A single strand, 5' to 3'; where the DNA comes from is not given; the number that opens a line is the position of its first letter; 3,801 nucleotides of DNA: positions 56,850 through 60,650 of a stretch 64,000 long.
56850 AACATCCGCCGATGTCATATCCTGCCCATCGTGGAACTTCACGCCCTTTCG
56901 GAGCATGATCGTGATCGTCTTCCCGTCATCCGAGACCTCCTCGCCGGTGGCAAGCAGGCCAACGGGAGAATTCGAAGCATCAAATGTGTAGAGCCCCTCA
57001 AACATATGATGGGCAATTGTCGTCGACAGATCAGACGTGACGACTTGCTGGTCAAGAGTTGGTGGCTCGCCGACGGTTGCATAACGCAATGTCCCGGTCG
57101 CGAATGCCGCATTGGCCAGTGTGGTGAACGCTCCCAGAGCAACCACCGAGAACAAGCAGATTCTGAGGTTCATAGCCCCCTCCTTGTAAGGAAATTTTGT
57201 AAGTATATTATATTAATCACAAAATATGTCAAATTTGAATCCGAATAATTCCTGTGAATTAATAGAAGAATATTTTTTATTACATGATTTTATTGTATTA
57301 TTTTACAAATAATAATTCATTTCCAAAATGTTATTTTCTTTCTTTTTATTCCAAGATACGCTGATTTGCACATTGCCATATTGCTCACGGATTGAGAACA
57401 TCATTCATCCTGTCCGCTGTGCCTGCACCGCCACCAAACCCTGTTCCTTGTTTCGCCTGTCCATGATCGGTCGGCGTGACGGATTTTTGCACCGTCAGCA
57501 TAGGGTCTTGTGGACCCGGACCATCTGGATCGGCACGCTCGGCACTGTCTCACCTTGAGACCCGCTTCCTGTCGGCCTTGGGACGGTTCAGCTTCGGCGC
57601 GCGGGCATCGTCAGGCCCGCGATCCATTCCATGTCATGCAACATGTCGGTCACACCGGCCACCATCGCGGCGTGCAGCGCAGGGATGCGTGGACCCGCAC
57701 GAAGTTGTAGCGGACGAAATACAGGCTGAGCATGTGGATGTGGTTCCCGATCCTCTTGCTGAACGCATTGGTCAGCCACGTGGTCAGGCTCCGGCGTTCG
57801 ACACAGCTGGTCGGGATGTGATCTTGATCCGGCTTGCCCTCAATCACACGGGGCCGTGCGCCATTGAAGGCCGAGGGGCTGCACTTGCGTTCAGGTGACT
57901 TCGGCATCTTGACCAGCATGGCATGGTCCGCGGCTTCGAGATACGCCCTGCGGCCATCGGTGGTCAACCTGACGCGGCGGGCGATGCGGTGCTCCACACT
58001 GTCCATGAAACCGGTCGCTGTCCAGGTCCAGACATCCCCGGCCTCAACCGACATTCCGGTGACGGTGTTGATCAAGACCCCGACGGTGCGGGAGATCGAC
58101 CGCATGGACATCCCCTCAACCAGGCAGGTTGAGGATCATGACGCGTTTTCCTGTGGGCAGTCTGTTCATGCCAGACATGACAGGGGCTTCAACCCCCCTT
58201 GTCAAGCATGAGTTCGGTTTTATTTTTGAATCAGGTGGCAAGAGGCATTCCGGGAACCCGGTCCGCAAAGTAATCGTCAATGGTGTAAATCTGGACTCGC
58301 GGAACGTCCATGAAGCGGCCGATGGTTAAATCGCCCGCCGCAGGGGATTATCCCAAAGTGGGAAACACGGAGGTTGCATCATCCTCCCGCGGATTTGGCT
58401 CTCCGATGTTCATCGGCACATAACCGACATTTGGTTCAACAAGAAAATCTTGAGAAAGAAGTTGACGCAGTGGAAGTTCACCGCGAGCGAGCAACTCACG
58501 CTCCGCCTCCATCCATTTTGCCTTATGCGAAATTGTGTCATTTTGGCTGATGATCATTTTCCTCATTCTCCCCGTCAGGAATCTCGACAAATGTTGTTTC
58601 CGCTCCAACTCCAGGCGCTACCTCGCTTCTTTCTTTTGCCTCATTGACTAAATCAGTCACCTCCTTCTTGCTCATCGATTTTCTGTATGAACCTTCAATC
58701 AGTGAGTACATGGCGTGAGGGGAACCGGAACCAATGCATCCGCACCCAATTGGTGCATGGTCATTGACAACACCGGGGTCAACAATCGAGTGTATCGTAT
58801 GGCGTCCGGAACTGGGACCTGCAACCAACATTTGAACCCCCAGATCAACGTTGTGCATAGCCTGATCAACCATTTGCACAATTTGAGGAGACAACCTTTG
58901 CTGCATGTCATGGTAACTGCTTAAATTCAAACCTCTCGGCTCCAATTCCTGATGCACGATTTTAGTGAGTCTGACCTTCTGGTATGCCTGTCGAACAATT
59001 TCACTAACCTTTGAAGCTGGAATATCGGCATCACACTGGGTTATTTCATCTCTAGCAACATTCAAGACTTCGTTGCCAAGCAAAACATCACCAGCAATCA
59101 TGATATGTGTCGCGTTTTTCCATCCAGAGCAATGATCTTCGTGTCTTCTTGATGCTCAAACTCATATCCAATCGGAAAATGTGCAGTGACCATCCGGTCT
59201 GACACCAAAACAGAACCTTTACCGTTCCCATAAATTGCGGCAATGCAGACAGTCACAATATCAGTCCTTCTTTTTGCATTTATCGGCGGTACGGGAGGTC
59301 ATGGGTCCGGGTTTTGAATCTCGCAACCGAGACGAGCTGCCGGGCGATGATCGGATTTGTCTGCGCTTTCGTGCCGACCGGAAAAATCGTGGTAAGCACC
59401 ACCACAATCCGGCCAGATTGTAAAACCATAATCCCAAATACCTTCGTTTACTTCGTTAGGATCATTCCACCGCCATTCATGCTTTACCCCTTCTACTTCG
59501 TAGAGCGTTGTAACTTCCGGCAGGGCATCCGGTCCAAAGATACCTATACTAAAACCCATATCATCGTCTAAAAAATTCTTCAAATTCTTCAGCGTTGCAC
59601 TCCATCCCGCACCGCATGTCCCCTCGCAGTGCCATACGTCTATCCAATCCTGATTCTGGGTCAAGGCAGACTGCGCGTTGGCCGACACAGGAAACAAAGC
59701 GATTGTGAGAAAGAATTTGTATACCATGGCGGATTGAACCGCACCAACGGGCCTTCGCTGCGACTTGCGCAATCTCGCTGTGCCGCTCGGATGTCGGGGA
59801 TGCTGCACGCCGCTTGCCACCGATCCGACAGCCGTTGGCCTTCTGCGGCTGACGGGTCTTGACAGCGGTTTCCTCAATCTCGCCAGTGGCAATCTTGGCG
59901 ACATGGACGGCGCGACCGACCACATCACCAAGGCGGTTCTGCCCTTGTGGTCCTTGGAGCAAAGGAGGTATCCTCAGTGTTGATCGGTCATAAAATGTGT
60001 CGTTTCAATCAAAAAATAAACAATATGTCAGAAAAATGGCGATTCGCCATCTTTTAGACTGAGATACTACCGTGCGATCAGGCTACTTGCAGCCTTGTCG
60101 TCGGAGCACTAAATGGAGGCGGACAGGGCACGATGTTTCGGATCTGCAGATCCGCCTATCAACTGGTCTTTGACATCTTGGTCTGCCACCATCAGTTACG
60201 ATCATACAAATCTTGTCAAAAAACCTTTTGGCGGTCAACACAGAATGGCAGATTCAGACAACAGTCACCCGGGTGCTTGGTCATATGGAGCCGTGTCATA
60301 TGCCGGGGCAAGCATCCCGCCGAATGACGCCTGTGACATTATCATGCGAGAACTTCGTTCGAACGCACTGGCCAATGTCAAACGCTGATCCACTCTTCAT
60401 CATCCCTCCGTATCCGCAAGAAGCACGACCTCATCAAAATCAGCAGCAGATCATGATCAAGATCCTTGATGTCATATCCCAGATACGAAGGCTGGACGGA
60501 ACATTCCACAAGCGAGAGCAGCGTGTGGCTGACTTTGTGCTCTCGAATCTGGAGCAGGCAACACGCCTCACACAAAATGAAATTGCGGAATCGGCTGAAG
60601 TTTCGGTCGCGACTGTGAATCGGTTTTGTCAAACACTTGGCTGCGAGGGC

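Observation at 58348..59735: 1.4-kb AT-rich islet encoding a proteasome-type Ntn hydrolase flanked by a secreted protein and a small ORF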

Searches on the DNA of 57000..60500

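Call 93: search_rna_families(source=window, start=57000, end=60500, threshold=evalue, max_evalue=0.1)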
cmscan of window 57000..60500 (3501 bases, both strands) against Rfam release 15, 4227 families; matches with E-value up to 0.1: 1.
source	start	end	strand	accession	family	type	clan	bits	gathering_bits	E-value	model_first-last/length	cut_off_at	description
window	59826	59860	+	RF02224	sX5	Gene; sRNA;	-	23.3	50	0.036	1-49/49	no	Xanthomonadaceae sRNA sX5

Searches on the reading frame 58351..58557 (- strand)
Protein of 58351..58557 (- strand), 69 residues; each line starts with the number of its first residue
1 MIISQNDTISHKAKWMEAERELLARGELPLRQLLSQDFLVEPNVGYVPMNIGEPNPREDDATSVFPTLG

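Call 4: search_protein_families(library=pfam, proteins=[window:58351-58557:-], max_evalue=1)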
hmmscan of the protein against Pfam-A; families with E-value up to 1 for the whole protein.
seq(69 aa): 0 families

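Call 5: search_protein_families(library=padloc, proteins=[window:58351-58557:-], max_evalue=1)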
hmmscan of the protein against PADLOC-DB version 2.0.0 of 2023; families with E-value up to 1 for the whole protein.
seq(69 aa): 0 families

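Call 18: search_protein_families(library=ncbifam, proteins=[window:58351-58557:-], max_evalue=0.1)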
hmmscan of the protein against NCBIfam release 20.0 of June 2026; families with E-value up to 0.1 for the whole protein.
seq(69 aa): 0 families

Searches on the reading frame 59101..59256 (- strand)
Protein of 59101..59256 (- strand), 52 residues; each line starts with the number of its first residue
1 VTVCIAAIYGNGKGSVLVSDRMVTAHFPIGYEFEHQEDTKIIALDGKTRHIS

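Call 89: find_encoding_contigs(protein=window:59101-59256:-, flank=3000, max_places=6)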
Protein seq(52 aa) (52 aa): 1 contig read that carries it; 1 place shown.
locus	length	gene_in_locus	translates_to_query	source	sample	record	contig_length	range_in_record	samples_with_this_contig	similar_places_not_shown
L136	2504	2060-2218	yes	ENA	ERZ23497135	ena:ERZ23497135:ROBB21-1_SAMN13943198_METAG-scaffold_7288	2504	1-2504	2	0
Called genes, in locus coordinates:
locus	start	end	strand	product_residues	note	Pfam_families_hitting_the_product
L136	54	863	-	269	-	PF01418:HTH_6, PF01380:SIS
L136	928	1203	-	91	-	-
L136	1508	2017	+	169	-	-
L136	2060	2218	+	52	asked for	-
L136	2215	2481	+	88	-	-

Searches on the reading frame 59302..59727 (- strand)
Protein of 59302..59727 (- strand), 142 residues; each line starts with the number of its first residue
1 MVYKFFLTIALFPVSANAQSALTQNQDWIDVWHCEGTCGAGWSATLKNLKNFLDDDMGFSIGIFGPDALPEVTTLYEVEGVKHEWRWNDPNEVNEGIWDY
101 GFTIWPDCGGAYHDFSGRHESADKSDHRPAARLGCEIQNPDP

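Call 4: search_protein_families(library=pfam, proteins=[window:59302-59727:-], max_evalue=1)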
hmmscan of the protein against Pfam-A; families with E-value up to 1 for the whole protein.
seq(142 aa): 0 families

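Call 5: search_protein_families(library=padloc, proteins=[window:59302-59727:-], max_evalue=1)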
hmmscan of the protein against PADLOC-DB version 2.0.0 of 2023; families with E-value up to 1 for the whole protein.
seq(142 aa): 0 families

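Call 18: search_protein_families(library=ncbifam, proteins=[window:59302-59727:-], max_evalue=0.1)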
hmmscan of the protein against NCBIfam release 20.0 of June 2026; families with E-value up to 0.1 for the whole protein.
seq(142 aa): 0 families

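Call 48: search_protein_families(library=phrogs, proteins=[window:59302-59727:-], max_evalue=1)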
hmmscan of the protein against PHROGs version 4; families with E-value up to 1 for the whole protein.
seq(142 aa): 0 families

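Call 68: find_homologous_proteins(query=window:59302-59727:-, max_evalue=0.01)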
Query seq(142 aa) (142 aa): 1 proteins with E <= 0.01 among 4 candidates.
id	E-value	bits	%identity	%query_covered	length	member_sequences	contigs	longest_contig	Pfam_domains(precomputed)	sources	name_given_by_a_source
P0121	2.1e-98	344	100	100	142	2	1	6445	-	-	-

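Call 90: find_encoding_contigs(protein=window:59302-59727:-, flank=4000, max_places=6)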
Protein seq(142 aa) (142 aa): 3 contigs read that carry it; 3 places shown.
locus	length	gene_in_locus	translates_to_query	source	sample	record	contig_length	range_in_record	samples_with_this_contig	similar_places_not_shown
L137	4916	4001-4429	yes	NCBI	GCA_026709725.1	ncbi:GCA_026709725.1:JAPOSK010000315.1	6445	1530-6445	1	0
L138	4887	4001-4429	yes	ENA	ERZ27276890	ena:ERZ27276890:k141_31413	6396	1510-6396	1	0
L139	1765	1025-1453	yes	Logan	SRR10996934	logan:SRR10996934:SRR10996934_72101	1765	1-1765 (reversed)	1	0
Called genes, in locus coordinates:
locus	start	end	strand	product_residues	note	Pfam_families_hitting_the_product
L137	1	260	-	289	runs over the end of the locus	PF02738:MoCoBD_1 (weak), PF20256:MoCoBD_2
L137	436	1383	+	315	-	PF13304:AAA_21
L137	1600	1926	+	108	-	-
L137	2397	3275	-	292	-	PF01418:HTH_6, PF01380:SIS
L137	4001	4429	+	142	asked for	-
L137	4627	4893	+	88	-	-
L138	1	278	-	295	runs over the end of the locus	PF02738:MoCoBD_1 (weak), PF20256:MoCoBD_2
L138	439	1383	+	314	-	PF13304:AAA_21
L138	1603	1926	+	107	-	-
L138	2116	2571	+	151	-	-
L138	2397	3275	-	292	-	PF01418:HTH_6, PF01380:SIS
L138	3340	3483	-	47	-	-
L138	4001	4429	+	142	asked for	-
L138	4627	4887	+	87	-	?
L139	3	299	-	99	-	?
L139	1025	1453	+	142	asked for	-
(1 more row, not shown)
